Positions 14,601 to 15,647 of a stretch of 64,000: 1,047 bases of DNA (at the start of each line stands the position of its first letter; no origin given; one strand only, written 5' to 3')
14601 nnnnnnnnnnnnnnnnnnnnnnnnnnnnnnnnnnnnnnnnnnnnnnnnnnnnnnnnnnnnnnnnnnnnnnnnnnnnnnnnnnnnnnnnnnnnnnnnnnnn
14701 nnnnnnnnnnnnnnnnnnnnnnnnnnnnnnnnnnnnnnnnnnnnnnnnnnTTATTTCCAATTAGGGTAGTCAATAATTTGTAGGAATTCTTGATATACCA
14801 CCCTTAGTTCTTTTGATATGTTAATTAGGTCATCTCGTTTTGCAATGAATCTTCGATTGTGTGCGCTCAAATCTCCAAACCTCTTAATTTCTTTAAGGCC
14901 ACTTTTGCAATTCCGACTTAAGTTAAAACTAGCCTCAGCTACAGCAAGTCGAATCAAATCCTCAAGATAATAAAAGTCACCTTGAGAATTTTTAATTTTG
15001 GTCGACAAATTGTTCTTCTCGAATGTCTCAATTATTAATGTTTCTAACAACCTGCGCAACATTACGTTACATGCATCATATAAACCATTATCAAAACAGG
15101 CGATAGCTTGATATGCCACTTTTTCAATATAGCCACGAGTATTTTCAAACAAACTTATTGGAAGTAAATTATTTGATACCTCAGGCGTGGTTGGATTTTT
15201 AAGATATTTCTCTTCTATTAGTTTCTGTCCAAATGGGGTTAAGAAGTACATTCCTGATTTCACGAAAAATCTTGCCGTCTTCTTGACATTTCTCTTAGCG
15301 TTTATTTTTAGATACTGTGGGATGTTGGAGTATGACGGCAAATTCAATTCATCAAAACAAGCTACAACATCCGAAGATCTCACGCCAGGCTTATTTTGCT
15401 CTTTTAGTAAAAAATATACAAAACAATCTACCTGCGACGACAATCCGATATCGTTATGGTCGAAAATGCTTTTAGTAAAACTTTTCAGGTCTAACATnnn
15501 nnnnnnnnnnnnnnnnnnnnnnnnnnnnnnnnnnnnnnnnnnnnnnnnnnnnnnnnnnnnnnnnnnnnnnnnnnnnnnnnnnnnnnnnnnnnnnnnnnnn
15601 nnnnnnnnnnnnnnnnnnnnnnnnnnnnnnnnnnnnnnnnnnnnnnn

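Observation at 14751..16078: Two-gene operon: HEPN/DUF4145-like protein plus a partner sharing a winged-helix-like domain (candidate novel defence or toxin module)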

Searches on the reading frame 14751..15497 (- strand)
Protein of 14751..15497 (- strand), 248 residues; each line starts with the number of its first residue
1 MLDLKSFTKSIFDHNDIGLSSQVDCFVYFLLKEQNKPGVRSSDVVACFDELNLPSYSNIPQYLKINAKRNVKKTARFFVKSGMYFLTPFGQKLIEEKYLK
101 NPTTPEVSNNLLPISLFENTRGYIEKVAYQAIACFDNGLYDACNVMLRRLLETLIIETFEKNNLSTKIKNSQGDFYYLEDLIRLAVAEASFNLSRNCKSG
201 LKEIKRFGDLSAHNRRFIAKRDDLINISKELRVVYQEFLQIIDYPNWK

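Call 4: search_protein_families(library=pfam, proteins=[window:14751-15497:-], max_evalue=1)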
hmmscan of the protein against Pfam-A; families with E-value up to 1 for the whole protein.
window:14751-15497:- (248 aa): 2 families
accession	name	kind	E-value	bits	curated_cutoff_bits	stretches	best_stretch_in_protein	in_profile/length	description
PF13643.11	DUF4145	-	2.6e-05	24.7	23.1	1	131-224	3-80/88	Domain of unknown function (DUF4145)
PF07404.17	TEBP_beta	-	0.09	12.9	26.6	1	56-92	6-43/140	Telomere-binding protein beta subunit (TEBP beta)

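Call 5: search_protein_families(library=padloc, proteins=[window:14751-15497:-], max_evalue=1)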
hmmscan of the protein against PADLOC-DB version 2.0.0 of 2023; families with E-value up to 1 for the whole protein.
window:14751-15497:- (248 aa): 0 families

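Call 10: find_homologous_proteins(query=window:14751-15497:-)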
Query window:14751-15497:- (248 aa): 812 proteins with E <= 0.001 among 1318 candidates; the best 120 are listed.
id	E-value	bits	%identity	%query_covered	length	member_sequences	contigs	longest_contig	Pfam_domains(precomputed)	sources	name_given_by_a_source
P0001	4.0e-161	552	100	100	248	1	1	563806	PF13643.12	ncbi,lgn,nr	ncbi:DUF4145 domain-containing protein [Candidatus Shapirobacteria bacterium]|nr:DUF4145 domain-cont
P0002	4.9e-109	381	68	100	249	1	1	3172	-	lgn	-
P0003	1.3e-72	262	49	100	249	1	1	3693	-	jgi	jgi:hypothetical protein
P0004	1.3e-71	259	47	100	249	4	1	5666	PF13643.12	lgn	-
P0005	1.0e-70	256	47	100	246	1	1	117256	-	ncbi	-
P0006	3.8e-69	251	47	100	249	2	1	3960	-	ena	-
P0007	4.0e-69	251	49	100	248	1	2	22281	-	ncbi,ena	-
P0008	1.8e-68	248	47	100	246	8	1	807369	-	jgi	jgi:hypothetical protein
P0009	6.7e-68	247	46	100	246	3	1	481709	-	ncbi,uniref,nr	ncbi:DUF4145 domain-containing protein [Deminuibacter soli]|uniref:DUF4145 domain-containing protein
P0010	2.2e-67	245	45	100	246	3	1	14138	-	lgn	-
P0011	3.0e-67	244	47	100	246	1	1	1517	-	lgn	-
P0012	3.6e-67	244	47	99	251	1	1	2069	-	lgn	-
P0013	5.8e-67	243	47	99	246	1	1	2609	-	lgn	-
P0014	1.2e-66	242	47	99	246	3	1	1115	-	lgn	-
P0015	1.7e-66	242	47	100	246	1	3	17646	-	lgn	-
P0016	3.0e-66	241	44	100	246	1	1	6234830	-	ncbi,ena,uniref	ncbi:hypothetical protein [uncultured Flavobacterium sp.]|uniref:hypothetical protein n=1 Tax=uncult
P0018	1.1e-65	239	48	100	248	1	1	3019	PF13643.12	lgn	-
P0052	4.6e-58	214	44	100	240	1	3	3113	PF13643.12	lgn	-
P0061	5.8e-56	207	47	92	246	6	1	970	PF13643.12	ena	-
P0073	6.8e-54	201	50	79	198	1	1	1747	PF13643.12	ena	-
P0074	1.3e-53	200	44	100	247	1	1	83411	-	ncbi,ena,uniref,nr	ncbi:hypothetical protein [uncultured Sphaerochaeta sp.]|uniref:hypothetical protein n=1 Tax=uncultu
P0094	2.3e-48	183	48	81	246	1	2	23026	PF13643.12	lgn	-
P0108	1.7e-45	173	41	99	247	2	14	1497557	-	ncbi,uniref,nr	ncbi:hypothetical protein [Acholeplasma laidlawii]|uniref:DUF4145 domain-containing protein n=1 Tax=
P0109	1.8e-45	173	40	99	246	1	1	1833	PF13643.12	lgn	-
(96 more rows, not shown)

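Call 13: find_encoding_contigs(protein=P0002, flank=5000, max_places=3)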
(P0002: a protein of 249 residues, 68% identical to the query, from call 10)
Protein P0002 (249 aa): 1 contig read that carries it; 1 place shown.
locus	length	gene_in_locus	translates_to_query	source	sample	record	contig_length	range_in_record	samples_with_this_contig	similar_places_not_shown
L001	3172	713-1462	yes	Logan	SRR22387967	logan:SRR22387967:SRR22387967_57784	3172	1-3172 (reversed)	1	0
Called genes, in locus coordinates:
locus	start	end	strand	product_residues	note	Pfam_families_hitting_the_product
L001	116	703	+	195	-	-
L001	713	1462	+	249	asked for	-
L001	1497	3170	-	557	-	?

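Call 14: find_encoding_contigs(protein=P0009, flank=5000, max_places=3)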
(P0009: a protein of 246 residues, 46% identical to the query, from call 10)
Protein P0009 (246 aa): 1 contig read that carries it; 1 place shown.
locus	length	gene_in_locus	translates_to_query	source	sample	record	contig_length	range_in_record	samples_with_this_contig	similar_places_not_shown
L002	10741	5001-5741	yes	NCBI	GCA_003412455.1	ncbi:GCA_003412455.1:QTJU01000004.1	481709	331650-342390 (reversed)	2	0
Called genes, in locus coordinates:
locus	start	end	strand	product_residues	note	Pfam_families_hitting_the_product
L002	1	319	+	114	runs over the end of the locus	PF08888:HopJ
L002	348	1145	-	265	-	PF13365:Trypsin_2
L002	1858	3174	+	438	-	PF13175:AAA_15, PF02463:SMC_N (weak), PF13304:AAA_21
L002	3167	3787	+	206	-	PF13707:RloB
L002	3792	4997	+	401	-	-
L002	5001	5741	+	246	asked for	-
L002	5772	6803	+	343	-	-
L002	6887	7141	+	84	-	PF00239:Resolvase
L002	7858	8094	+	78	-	-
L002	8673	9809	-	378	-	PF00150:Cellulase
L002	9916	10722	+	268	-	PF00106:adh_short, PF01370:Epimerase (faint), PF08659:KR, PF13561:adh_short_C2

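Call 20: find_related_loci(query=A1, collection=genome_contigs, flank=6000)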
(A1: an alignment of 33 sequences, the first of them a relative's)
Query A1 (248 aa) in genome_contigs; peptide patterns used: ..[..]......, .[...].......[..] (x = any residue, [..] = any of these).
195 stretches matched a pattern; 176 encode a relative of the query (tblastn E <= 1e-3); the best 80 are kept; 80 distinct loci.
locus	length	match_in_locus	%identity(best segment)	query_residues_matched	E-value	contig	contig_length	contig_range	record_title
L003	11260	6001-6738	47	2-248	2e-75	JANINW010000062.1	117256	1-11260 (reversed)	MAG: Flavipsychrobacter sp. isolate Bin.009_Pasture NODE_68_length_117256_cov_3.853090, whole genome shotgun sequence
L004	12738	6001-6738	47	2-248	2e-73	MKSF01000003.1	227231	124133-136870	MAG: Bacteroidetes bacterium 47-18 scnpilot_p_inoc_scaffold_114, whole genome shotgun sequence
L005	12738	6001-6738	47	2-248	1e-73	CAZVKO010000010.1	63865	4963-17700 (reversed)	MAG TPA_asm: uncultured Ginsengibacter sp. isolate binchicken_co84_440 genome assembly, contig: k141_1703928, whole geno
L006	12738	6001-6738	46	2-248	4e-73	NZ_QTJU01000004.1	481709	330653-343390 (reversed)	Deminuibacter soli strain K23C18032701 NODE_4_length_481709_cov_26.188396, whole genome shotgun sequence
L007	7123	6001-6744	46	1-247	2e-72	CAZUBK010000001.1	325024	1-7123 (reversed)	MAG TPA_asm: uncultured Pseudomonadales bacterium isolate binchicken_co227_1206 genome assembly, contig: NODE_48_length_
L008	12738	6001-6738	45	2-248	2e-69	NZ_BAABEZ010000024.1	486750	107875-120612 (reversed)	Rurimicrobium arvi strain JCM 31921 sequence24, whole genome shotgun sequence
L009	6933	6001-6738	45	1-247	2e-69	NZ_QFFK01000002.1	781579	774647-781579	Chitinophaga deserti strain XJ-2 Scaffold2, whole genome shotgun sequence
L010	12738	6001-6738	44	2-248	2e-67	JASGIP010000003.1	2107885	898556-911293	MAG: Ferruginibacter sp. isolate 5N345 JMF-2111-06-0005.ont.bin.345_2, whole genome shotgun sequence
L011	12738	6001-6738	42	2-248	2e-65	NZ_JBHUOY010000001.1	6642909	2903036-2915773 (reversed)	Chitinophaga cymbidii strain KCTC 23738 velvet_auto_83_1, whole genome shotgun sequence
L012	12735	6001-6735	43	2-247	2e-65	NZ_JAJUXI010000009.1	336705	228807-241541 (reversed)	Dyadobacter sp. CY326 Scaffold8_1, whole genome shotgun sequence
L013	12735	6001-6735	42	1-248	3e-63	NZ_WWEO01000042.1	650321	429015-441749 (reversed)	Mucilaginibacter agri strain R11 129, whole genome shotgun sequence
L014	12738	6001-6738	43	1-247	6e-63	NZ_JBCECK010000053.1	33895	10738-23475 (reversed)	MAG: Mucilaginibacter sp. isolate bin02__SEP_COME_DAS NODE_796_length_33895_cov_12.344504, whole genome shotgun sequence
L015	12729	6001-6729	44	4-248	7e-63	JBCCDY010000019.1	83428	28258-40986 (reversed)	MAG: Bacteroidota bacterium isolate P01_A01_bin.95 k141_1878222_length_83428_cov_55.9955, whole genome shotgun sequence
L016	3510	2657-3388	43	1-248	9e-63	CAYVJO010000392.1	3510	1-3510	MAG TPA_asm: uncultured Hyphomicrobiaceae bacterium isolate SRP072547_co1_339 genome assembly, contig: NODE_65875_length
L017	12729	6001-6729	41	4-247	2e-61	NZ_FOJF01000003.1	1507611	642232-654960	Chitinophaga sp. YR573, whole genome shotgun sequence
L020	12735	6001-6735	44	1-248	9e-61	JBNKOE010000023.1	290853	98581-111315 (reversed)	MAG: Algibacter sp. isolate G1G2.bin.40.orig k141_2287508, whole genome shotgun sequence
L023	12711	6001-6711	45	4-244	1e-60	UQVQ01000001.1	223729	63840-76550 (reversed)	uncultured Firmicutes bacterium isolate UMGS687 genome assembly, contig: NODE_9_length_223729_cov_10.326667, whole genom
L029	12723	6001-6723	45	2-244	1e-62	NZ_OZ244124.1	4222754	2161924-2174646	MAG: Flagellimonas sp. isolate b09d5763-d4a8-4d74-9360-60d36be1bede chromosome 1, complete sequence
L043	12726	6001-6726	42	1-247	2e-54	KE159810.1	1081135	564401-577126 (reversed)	Lachnospiraceae bacterium 10-1 genomic scaffold acPFo-supercont1.2, whole genome shotgun sequence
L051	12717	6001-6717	41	4-247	1e-49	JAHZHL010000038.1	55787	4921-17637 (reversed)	MAG: Bacillota bacterium isolate HRGM_Genome_3279 HRGM_Genome_3279_38, whole genome shotgun sequence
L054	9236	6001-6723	39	1-241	3e-48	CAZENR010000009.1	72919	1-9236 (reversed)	MAG TPA_asm: uncultured Candidatus Peribacteria bacterium isolate SRP342105_co2_184 genome assembly, contig: NODE_308_le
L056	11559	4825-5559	38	1-248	3e-48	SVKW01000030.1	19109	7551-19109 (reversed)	MAG: Oscillospiraceae bacterium isolate SIG471 NODE_12919_length_19109_cov_2.759878, whole genome shotgun sequence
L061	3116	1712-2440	39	1-247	6e-48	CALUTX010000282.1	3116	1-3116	MAG: uncultured Parabacteroides sp. isolate BRZ_M__bin56 genome assembly, contig: BRZ_M__NODE_61608_length_3116_cov_4.11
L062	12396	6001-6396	58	108-239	1e-47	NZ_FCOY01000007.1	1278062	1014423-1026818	Xanthomonas massiliensis strain SN8, whole genome shotgun sequence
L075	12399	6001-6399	55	107-239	1e-44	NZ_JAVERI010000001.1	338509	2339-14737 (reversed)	MAG: Thiomonas sp. isolate BF1_11 scaffold_16_c1_biofilm_2017, whole genome shotgun sequence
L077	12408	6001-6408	54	112-247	4e-44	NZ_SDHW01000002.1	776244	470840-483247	Lacibacter luteus strain TTM-7 NODE_2_length_776244_cov_93, whole genome shotgun sequence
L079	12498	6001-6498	49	78-241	9e-44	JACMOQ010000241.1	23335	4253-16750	MAG: Acetobacteraceae bacterium isolate LF-bin-273 FL-bin-273-contig-k141_844302, whole genome shotgun sequence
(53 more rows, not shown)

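Call 25: search_protein_families(library=ncbifam, proteins=[window:14751-15497:-, L002:3792-4997:+, L020:5056-5991:+], max_evalue=1)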
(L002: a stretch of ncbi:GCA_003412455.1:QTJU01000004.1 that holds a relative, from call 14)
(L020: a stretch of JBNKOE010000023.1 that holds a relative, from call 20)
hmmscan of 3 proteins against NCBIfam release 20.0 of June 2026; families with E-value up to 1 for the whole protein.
window:14751-15497:- (248 aa): 1 family
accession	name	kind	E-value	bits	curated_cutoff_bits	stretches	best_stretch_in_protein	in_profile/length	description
TIGR00962.1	atpA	equivalog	0.13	10.9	484.45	1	90-171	414-493/503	F0F1 ATP synthase subunit alpha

L002:3792-4997:+ (401 aa): 0 families

L020:5056-5991:+ (311 aa): 1 family
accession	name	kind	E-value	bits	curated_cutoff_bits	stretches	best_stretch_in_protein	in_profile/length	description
NF011609.0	PRK15035.1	equivalog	0.23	10.3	1025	1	81-132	421-473/514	cytochrome bd-II oxidase subunit 1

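Call 26: search_protein_families(library=pfam, proteins=[L002:3792-4997:+, L020:5056-5991:+, L043:5105-6001:+, L061:582-1715:+, L029:4789-6000:+, L023:6717-7259:+, L051:5376-5981:+, L001:116-703:+], max_evalue=1)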
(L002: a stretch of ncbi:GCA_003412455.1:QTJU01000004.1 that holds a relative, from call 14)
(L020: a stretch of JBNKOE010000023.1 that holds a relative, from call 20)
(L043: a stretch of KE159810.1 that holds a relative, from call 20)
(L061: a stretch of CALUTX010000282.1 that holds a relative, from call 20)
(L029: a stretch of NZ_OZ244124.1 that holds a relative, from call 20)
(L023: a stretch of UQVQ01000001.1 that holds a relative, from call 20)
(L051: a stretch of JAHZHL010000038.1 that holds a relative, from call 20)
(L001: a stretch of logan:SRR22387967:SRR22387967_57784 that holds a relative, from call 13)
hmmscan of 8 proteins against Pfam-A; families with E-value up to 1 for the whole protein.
L002:3792-4997:+ (401 aa): 4 families
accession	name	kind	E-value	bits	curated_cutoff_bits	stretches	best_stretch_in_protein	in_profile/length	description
PF12773.13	DZR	-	0.00035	21.1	27.3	1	9-50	1-45/45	Double zinc ribbon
PF13248.11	Zn_ribbon_3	-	0.074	13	27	1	30-52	3-25/26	zinc-ribbon domain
PF18551.6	TackOD1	-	0.17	11.9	32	1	6-57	124-177/188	Thaumarchaeal output domain 1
PF18912.6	DZR_2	-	0.24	11.7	27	0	8-49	9-55/56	Double zinc ribbon domain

L020:5056-5991:+ (311 aa): 0 families

L043:5105-6001:+ (298 aa): 2 families
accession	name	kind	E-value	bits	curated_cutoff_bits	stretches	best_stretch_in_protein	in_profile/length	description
PF25561.1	QRICH1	-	0.12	12.9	30.8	1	168-226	18-78/115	QRICH1 domain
PF21249.2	GyrB_hook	-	0.27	11.3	23.7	1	179-191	4-16/29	GyrB, hook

L061:582-1715:+ (377 aa): 6 families
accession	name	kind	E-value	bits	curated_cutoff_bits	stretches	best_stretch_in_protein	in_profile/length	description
PF13240.11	Zn_Ribbon_1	-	1.6e-08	34.5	25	2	26-46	2-22/23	zinc-ribbon domain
PF12773.13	DZR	-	1.1e-06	29.1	27.3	1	3-44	1-45/45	Double zinc ribbon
PF18912.6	DZR_2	-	0.017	15.4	27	1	2-43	9-55/56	Double zinc ribbon domain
PF25122.1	DUF7815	-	0.019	15.3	25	1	26-46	5-27/27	Domain of unknown function (DUF7815)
PF13248.11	Zn_ribbon_3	-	0.3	11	27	1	22-33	15-26/26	zinc-ribbon domain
PF18658.7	zf-C2H2_12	-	0.74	10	27.3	1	37-62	18-43/64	Spin-doc zinc-finger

L029:4789-6000:+ (403 aa): 5 families
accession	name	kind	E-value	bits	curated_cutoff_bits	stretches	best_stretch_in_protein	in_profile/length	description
PF12773.13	DZR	-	1e-07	32.4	27.3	1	6-47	1-45/45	Double zinc ribbon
PF13240.11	Zn_Ribbon_1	-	9.6e-05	22.5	25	2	29-47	2-20/23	zinc-ribbon domain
PF17032.10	Zn_ribbon_15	-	0.025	15.8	28.9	1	5-24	54-73/73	zinc-ribbon family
PF10005.14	Zn_ribbon_DZR_6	-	0.21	12.8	23.4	0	28-68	3-42/93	zinc-ribbon domain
PF18912.6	DZR_2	-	0.28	11.5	27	0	5-26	23-45/56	Double zinc ribbon domain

L023:6717-7259:+ (180 aa): 1 family
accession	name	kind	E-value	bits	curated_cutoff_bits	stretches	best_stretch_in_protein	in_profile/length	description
PF13062.12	DUF3924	-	0.097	13.1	21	1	99-147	8-58/62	Protein of unknown function (DUF3924)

L051:5376-5981:+ (201 aa): 1 family
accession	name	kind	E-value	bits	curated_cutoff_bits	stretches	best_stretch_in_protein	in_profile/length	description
PF09258.16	Glyco_transf_64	-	0.098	12.4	21.3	1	125-195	75-146/245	Glycosyl transferase family 64 domain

L001:116-703:+ (195 aa): 1 family
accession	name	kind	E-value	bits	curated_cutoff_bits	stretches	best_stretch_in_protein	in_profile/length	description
PF07797.19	DUF1639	-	0.042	14.3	22.2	1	126-157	19-50/50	Protein of unknown function (DUF1639)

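Call 38: find_encoding_contigs(protein=P0016, flank=10000, max_places=2)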
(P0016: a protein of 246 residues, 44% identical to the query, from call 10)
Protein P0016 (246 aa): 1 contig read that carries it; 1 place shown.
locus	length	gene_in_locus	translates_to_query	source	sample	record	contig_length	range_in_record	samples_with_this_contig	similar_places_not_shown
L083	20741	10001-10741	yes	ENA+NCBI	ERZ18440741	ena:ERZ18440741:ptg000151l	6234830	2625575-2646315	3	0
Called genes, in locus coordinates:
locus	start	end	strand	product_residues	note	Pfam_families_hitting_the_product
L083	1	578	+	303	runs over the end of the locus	PF11751:PorP_SprF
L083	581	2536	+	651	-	PF07676:PD40 (weak), PF13620:CarboxypepD_reg, PF13715:CarbopepD_reg_2, PF00691:OmpA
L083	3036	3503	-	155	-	PF00188:CAP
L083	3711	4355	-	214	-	PF01243:PNPOx_N, PF10590:PNP_phzG_C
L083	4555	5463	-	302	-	PF13691:Lactamase_B_4, PF23023:Anti-Pycsar_Apyc1, PF00753:Lactamase_B (weak), PF12706:Lactamase_B_2 (weak)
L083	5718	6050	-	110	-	-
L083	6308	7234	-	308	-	PF02729:OTCace_N, PF00185:OTCace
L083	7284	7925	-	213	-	PF21831:DUF6891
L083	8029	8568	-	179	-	PF00156:Pribosyltran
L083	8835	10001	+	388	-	-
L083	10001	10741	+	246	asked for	-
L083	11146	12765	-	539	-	PF00005:ABC_tran, PF02463:SMC_N (faint), PF13304:AAA_21 (faint), PF12848:ABC_tran_Xtn, PF00005:ABC_tran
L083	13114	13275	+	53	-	-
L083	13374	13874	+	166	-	-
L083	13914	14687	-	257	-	PF00578:AhpC-TSA, PF02630:SCO1-SenC (weak), PF08534:Redoxin, PF13905:Thioredoxin_8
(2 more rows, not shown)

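Call 39: find_encoding_contigs(protein=P0108, flank=10000, max_places=3)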
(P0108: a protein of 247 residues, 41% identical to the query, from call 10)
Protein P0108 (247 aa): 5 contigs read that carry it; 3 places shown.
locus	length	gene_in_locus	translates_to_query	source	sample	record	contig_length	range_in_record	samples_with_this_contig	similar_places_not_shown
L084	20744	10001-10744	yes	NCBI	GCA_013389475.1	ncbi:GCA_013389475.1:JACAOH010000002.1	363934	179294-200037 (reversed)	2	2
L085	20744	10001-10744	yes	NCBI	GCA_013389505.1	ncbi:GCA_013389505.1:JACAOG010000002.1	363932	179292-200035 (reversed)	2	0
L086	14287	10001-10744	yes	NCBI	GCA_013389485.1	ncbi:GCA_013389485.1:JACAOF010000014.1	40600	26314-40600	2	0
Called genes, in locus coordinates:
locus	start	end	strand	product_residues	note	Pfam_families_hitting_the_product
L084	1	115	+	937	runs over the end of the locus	PF00005:ABC_tran (faint), PF02463:SMC_N (faint), PF03193:RsgA_GTPase (faint), PF13175:AAA_15 (faint), PF13191:AAA_16 (faint), PF13304:AAA_21 (faint), PF17760:UvrA_inter, PF17755:UvrA_DNA-bind, +2 more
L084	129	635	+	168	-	PF04020:Phage_holin_4_2 (faint)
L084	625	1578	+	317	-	PF02603:Hpr_kinase_N, PF07475:Hpr_kinase_C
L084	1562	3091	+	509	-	PF01790:LGT, PF00702:Hydrolase, PF12710:HAD, PF13419:HAD_2, PF13242:Hydrolase_like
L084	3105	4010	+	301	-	PF00890:FAD_binding_2, PF01134:GIDA (faint), PF03486:HI0933_like (weak), PF07992:Pyr_redox_2, PF12831:FAD_oxidored (weak), PF13450:NAD_binding_8 (weak), PF13738:Pyr_redox_3, PF00070:Pyr_redox, +2 more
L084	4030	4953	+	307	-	PF10298:WhiA_N, PF14527:LAGLIDADG_WhiA, PF02650:HTH_WhiA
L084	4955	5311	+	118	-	PF01648:ACPS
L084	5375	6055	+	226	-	-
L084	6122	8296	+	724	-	PF09371:Tex_N, PF22706:Tex_central_region, PF16921:Tex_YqgF, PF14635:HHH_7 (weak), PF12836:HHH_3, PF17674:HHH_9, PF00575:S1, PF23459:S1_RRP5 (weak), +1 more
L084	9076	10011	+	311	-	-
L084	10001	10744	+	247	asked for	-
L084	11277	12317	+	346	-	PF13306:LRR_5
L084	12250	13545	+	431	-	PF00171:Aldedh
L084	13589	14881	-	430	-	PF00206:Lyase_1, PF10397:ADSL_C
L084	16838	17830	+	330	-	PF01699:Na_Ca_ex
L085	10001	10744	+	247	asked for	-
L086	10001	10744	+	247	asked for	-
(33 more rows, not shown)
